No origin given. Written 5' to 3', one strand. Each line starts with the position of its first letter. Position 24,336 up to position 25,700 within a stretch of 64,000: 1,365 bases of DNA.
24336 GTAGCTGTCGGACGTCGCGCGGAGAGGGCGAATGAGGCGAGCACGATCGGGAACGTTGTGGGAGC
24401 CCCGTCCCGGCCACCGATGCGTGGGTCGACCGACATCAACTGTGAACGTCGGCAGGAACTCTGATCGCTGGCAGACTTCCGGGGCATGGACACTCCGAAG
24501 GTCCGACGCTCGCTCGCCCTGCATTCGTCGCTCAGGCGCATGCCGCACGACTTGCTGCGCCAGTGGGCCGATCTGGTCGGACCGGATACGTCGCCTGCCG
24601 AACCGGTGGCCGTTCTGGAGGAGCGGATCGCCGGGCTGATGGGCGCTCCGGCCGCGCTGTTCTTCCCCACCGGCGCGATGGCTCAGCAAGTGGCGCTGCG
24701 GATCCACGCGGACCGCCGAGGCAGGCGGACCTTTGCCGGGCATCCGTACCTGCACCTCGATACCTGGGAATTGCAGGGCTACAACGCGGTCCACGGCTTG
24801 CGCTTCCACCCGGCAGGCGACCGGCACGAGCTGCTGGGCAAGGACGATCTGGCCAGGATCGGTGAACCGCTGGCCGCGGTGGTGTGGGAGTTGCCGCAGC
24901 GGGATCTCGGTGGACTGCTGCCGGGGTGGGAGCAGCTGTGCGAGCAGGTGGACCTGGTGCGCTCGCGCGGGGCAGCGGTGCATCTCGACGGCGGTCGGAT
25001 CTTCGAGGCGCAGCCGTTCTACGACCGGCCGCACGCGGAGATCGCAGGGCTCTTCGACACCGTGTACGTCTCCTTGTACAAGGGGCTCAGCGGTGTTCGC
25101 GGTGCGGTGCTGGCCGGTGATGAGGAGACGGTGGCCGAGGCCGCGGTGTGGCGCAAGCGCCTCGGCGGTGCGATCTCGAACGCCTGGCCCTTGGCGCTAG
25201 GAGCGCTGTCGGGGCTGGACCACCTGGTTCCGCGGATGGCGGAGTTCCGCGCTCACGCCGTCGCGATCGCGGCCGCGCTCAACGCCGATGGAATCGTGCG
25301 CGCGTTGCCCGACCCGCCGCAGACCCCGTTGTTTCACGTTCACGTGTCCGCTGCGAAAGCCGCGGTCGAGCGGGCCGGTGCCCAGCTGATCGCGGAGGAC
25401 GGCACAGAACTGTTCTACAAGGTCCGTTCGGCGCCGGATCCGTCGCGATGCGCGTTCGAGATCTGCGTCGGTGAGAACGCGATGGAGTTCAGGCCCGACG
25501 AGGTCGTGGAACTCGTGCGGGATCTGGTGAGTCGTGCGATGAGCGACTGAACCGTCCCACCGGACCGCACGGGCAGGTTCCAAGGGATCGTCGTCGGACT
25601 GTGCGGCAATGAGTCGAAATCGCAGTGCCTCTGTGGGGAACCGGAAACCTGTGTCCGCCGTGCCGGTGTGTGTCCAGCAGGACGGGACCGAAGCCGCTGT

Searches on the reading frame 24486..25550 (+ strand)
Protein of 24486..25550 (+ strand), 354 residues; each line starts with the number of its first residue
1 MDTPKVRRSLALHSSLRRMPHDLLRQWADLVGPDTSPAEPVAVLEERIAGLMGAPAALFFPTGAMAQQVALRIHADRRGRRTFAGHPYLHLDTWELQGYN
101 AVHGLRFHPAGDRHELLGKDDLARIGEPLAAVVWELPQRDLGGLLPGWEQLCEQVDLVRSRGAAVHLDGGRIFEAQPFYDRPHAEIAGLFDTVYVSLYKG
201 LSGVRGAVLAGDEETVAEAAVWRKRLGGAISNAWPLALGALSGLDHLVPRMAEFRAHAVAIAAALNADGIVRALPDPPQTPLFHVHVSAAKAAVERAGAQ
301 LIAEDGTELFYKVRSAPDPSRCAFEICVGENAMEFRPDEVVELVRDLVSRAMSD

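Call 12: search_protein_families(library=pfam, proteins=[window:24486-25550:+])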
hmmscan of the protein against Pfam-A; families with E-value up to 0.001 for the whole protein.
window:24486-25550:+ (354 aa): 2 families
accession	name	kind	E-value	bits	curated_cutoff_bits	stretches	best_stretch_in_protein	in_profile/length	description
PF01212.27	Beta_elim_lyase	-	7.4e-29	101.4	27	1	41-286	34-284/288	Beta-eliminating lyase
PF01053.26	Cys_Met_Meta_PP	-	0.0003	19.9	27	0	204-286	207-289/381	Cys/Met metabolism PLP-dependent enzyme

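Call 26: find_encoding_contigs(protein=window:24486-25550:+, flank=10000, max_places=10)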
Protein window:24486-25550:+ (354 aa): no gene with exactly this product is on record in the collection.

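Call 28: find_homologous_proteins(query=window:24486-25550:+, max_evalue=1e-30)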
Query window:24486-25550:+ (354 aa): 2408 proteins with E <= 1e-30 among 8000 candidates; the best 120 are listed.
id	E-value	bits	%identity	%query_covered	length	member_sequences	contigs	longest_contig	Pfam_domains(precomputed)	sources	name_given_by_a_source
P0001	5.1e-234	794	100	100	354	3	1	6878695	PF01212.28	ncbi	-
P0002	9.3e-198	675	86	100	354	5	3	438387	PF01212.28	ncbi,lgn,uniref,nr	ncbi:L-threonine aldolase [Saccharopolyspora kobensis]|uniref:L-threonine aldolase n=1 Tax=Saccharop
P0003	7.3e-191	652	85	98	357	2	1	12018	PF01212.28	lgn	-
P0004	2.6e-187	640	81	99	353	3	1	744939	PF01212.28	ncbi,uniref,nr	ncbi:threonine aldolase family protein [Amycolatopsis taiwanensis]|uniref:Threonine aldolase n=1 Tax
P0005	2.8e-187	640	82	100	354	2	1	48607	PF01212.28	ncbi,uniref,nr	ncbi:beta-eliminating lyase-related protein [Saccharopolyspora sp. WRP15-2]|uniref:Beta-eliminating 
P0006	7.9e-183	626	81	98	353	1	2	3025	PF01212.28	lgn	-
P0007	2.6e-181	621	79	100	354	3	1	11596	PF01212.28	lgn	-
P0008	2.1e-179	614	80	100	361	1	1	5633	PF01212.28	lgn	-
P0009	2.2e-179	614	78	99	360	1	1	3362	PF01212.28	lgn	-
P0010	2.7e-167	575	78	93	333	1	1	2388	PF01212.28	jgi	jgi:threonine aldolase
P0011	8.2e-163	560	72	99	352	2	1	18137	PF01212.28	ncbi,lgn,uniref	ncbi:threonine aldolase family protein [Amycolatopsis sacchari]|uniref:threonine aldolase family pro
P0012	1.3e-158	546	71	98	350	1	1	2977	PF01212.28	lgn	-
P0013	1.3e-158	546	71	98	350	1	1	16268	PF01212.28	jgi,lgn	jgi:threonine aldolase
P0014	3.5e-158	545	69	98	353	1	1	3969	PF01212.28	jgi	jgi:threonine aldolase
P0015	5.9e-154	531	70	98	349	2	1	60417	PF01212.28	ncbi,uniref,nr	ncbi:threonine aldolase [Amycolatopsis acidiphila]|uniref:Threonine aldolase n=2 Tax=Amycolatopsis a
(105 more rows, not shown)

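Call 29: find_encoding_contigs(protein=P0001, flank=10000, max_places=4)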
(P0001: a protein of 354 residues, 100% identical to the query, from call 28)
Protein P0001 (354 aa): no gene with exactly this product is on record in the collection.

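Call 30: find_encoding_contigs(protein=P0002, flank=10000, max_places=4)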
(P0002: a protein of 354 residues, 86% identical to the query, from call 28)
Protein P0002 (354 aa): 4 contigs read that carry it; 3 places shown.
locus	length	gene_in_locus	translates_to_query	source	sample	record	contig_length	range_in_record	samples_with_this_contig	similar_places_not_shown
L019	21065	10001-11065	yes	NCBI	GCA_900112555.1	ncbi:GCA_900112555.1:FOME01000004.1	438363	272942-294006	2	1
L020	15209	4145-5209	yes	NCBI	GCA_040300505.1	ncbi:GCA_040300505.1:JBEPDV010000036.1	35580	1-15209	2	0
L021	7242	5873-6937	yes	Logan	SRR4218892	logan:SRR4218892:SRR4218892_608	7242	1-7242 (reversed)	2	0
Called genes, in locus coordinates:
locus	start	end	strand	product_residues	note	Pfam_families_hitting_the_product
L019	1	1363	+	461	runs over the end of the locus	PF00587:tRNA-synt_2b, PF03129:HGTP_anticodon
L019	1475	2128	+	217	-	PF02698:DUF218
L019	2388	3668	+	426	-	PF01966:HD, PF13286:HD_assoc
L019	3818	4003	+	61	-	-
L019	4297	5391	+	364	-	PF00079:Serpin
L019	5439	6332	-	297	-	PF04542:Sigma70_r2, PF08281:Sigma70_r4_2, PF04545:Sigma70_r4 (weak), PF12680:SnoaL_2 (weak)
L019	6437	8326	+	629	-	PF01807:Zn_ribbon_DnaG, PF08275:DNAG_N, PF01751:Toprim, PF13155:Toprim_2, PF13662:Toprim_4, PF10410:DnaB_bind, PF08278:DnaG_DnaB_bind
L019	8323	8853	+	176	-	-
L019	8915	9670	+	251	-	PF05175:MTS, PF13489:Methyltransf_23, PF13847:Methyltransf_31, PF08241:Methyltransf_11, PF08242:Methyltransf_12, PF13649:Methyltransf_25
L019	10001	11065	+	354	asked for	PF01212:Beta_elim_lyase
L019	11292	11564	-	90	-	-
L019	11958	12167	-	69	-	PF13443:HTH_26, PF01381:HTH_3 (weak), PF13560:HTH_31 (weak)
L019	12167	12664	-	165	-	PF11188:DUF2975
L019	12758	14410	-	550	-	PF00656:Peptidase_C14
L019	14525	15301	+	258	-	PF07070:Spo0M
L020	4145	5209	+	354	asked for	PF01212:Beta_elim_lyase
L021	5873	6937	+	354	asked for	PF01212:Beta_elim_lyase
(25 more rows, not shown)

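Call 31: find_encoding_contigs(protein=P0005, flank=10000, max_places=4)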
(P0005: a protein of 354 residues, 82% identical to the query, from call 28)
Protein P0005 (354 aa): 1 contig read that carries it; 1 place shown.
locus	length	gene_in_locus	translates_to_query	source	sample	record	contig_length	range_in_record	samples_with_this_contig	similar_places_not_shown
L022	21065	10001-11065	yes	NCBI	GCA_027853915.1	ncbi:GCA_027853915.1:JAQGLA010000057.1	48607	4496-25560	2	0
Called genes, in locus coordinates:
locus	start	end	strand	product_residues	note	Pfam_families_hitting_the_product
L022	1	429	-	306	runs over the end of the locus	PF00126:HTH_1, PF03466:LysR_substrate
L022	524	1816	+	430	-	PF01321:Creatinase_N, PF00557:Peptidase_M24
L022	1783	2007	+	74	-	-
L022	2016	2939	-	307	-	PF01545:Cation_efflux, PF16916:ZT_dimer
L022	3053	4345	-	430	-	PF07690:MFS_1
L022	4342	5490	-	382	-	PF00291:PALP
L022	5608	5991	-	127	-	-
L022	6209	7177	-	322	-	-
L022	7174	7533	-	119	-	PF03965:Penicillinase_R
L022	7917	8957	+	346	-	PF00877:NLPC_P60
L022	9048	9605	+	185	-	PF00440:TetR_N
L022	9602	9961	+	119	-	PF13564:DoxX_2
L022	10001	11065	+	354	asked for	PF01212:Beta_elim_lyase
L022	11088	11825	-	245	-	PF13489:Methyltransf_23, PF05401:NodS (weak), PF01209:Ubie_methyltran (weak), PF08003:Methyltransf_9 (weak), PF13649:Methyltransf_25, PF13847:Methyltransf_31, PF08241:Methyltransf_11, PF08242:Methyltransf_12, +1 more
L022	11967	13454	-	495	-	PF00370:FGGY_N, PF02782:FGGY_C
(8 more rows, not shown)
